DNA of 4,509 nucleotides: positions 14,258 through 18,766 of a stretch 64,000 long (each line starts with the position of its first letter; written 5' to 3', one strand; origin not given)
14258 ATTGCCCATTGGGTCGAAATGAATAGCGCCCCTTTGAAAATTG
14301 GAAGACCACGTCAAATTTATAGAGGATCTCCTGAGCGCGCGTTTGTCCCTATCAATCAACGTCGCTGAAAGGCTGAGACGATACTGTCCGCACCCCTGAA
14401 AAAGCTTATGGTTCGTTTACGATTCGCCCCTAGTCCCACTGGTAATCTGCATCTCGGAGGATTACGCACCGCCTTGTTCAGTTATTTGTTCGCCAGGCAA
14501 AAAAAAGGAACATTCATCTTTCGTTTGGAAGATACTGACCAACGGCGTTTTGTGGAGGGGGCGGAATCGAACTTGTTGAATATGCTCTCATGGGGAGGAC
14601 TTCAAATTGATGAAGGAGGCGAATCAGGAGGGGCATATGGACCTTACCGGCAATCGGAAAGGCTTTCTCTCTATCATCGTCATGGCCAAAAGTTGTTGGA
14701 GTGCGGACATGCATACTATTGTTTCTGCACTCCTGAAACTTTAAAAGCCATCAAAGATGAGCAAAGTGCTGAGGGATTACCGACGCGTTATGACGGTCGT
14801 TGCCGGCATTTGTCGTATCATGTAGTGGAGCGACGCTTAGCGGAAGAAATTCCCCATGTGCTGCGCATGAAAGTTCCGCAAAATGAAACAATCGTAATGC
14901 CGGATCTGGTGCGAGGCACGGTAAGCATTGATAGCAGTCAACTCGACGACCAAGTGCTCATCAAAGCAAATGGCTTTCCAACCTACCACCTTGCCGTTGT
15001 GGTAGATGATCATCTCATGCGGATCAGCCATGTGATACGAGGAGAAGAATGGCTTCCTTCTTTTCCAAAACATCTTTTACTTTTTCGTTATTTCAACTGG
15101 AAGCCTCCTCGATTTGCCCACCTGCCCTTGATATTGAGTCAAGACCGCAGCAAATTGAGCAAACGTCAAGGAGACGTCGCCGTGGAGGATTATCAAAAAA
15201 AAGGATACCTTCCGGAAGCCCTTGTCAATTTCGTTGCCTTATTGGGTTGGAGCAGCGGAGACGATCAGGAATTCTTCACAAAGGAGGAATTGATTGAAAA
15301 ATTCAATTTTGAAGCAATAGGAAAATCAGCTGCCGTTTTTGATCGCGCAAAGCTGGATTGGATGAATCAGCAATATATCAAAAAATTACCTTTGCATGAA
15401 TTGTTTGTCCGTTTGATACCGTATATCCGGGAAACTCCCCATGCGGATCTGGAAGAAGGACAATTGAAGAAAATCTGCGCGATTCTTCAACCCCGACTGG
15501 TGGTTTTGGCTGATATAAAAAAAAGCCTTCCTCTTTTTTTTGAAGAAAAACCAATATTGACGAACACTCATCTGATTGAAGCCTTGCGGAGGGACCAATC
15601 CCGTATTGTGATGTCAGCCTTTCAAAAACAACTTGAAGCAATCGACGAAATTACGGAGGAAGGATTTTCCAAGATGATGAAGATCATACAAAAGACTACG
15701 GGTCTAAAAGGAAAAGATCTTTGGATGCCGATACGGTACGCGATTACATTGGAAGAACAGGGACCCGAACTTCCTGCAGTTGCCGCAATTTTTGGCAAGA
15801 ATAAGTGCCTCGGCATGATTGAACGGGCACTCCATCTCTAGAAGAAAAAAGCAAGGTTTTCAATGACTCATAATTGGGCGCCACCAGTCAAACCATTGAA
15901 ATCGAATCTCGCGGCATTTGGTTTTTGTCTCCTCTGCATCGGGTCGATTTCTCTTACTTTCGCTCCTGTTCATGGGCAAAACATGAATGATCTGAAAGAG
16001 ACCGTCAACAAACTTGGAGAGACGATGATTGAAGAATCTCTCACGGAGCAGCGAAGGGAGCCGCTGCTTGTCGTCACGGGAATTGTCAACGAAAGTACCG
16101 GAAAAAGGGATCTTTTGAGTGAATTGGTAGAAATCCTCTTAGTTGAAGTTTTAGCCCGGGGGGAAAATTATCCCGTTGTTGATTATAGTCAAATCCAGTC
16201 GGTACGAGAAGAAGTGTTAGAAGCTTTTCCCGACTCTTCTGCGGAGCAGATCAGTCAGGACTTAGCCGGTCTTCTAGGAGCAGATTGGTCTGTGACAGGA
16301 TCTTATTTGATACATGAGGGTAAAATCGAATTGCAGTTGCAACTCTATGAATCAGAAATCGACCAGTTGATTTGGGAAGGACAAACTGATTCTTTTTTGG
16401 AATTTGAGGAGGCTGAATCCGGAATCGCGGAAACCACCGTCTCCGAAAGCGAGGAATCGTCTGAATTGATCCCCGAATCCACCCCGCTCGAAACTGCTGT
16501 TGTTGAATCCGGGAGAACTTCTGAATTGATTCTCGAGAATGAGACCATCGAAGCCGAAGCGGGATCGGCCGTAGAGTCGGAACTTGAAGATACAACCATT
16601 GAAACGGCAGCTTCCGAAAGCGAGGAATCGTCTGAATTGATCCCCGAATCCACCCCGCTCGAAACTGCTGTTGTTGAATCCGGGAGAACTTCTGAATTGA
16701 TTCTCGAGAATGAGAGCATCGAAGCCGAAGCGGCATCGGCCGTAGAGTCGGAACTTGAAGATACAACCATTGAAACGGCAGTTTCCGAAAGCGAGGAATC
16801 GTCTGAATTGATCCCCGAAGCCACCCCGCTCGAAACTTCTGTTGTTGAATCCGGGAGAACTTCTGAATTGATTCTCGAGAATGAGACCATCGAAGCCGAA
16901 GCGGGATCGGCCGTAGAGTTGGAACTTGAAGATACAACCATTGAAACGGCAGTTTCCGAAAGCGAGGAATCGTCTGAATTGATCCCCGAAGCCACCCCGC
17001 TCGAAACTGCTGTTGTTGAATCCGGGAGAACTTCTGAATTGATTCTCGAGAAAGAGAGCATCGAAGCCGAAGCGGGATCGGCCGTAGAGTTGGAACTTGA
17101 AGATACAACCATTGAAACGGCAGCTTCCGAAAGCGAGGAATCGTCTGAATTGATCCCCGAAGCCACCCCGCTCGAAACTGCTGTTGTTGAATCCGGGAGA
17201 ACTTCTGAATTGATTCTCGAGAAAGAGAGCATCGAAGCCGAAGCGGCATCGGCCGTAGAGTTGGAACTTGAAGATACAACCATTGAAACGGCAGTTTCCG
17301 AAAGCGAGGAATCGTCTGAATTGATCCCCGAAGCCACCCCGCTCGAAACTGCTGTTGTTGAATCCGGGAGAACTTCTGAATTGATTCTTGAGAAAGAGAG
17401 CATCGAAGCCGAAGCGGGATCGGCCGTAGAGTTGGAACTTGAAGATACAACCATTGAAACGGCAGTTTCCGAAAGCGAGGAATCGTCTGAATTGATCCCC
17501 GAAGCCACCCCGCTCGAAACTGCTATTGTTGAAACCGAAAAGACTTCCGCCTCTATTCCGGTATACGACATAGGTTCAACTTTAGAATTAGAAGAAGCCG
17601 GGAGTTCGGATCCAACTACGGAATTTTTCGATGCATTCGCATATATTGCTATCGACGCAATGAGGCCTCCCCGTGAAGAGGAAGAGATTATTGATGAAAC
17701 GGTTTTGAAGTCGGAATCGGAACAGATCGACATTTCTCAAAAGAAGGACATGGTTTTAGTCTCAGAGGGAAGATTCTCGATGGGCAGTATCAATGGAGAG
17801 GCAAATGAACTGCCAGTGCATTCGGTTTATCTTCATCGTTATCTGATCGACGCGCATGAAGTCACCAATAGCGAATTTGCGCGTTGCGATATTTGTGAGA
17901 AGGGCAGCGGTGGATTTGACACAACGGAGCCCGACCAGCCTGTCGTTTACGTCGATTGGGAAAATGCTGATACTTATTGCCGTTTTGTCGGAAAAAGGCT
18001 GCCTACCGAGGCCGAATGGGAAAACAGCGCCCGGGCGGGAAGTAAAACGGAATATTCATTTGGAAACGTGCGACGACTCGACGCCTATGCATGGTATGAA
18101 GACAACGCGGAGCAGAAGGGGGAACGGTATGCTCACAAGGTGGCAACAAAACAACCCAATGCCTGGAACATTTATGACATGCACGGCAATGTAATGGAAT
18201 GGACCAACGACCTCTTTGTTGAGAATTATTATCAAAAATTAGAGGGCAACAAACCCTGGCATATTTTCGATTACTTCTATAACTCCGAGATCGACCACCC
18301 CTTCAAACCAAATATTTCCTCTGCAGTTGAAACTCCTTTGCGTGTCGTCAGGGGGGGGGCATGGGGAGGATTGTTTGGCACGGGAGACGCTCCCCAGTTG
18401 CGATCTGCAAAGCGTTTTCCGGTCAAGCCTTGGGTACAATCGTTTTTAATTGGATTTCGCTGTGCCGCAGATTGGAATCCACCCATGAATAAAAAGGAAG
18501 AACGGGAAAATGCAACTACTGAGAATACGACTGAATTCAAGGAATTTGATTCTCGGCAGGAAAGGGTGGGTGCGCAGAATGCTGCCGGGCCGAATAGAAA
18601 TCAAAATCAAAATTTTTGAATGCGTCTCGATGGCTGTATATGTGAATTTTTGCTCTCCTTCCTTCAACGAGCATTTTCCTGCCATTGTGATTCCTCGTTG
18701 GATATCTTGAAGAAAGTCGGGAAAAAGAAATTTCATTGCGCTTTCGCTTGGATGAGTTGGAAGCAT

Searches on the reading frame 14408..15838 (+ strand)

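Call 28: search_protein_families(library=pfam, proteins=[window:14408-15838:+], max_evalue=0.001)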
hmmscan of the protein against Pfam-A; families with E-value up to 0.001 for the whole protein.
window:14408-15838:+ (477 aa): 2 families
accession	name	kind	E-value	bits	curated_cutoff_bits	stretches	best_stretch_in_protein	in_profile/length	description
PF00749.27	tRNA-synt_1c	-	3e-104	348.8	23.4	1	1-318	1-314/314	tRNA synthetases class I (E and Q), catalytic domain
PF19269.4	Anticodon_2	-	5.2e-21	76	23.6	1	334-474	4-140/141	Anticodon binding domain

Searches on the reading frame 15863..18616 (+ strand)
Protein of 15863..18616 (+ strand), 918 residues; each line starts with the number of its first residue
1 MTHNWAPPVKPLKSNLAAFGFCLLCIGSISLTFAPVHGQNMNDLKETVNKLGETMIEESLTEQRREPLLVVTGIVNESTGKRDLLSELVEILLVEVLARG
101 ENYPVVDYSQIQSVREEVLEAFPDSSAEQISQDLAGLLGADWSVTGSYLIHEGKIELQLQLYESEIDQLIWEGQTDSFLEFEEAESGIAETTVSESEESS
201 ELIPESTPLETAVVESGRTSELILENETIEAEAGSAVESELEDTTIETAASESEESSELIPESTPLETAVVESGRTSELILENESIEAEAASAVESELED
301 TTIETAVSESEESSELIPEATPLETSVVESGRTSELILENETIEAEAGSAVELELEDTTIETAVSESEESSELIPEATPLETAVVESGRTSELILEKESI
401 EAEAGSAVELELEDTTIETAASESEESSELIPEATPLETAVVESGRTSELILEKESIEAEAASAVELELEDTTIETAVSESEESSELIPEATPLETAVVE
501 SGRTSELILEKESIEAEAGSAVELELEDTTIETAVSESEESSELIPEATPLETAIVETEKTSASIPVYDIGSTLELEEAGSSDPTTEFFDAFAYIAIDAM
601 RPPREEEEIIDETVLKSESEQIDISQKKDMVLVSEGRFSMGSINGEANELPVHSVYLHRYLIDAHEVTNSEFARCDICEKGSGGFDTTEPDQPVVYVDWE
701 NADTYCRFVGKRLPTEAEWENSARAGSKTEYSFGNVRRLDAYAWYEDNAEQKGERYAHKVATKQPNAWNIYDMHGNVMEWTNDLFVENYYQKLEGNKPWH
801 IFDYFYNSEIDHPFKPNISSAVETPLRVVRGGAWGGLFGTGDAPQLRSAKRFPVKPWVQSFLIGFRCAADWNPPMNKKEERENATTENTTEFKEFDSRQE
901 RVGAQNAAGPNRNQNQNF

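Call 28: search_protein_families(library=pfam, proteins=[window:15863-18616:+], max_evalue=0.001)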
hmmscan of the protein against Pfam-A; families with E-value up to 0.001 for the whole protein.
window:15863-18616:+ (918 aa): 2 families
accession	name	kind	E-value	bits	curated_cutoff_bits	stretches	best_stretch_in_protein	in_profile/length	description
PF03781.23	FGE-sulfatase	-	2.5e-42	145.8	23.3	1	627-868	2-254/255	Sulfatase-modifying factor enzyme 1-like domain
PF13036.11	LpoB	-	0.00026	21.3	22.3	1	45-175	3-145/147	Peptidoglycan-synthase activator LpoB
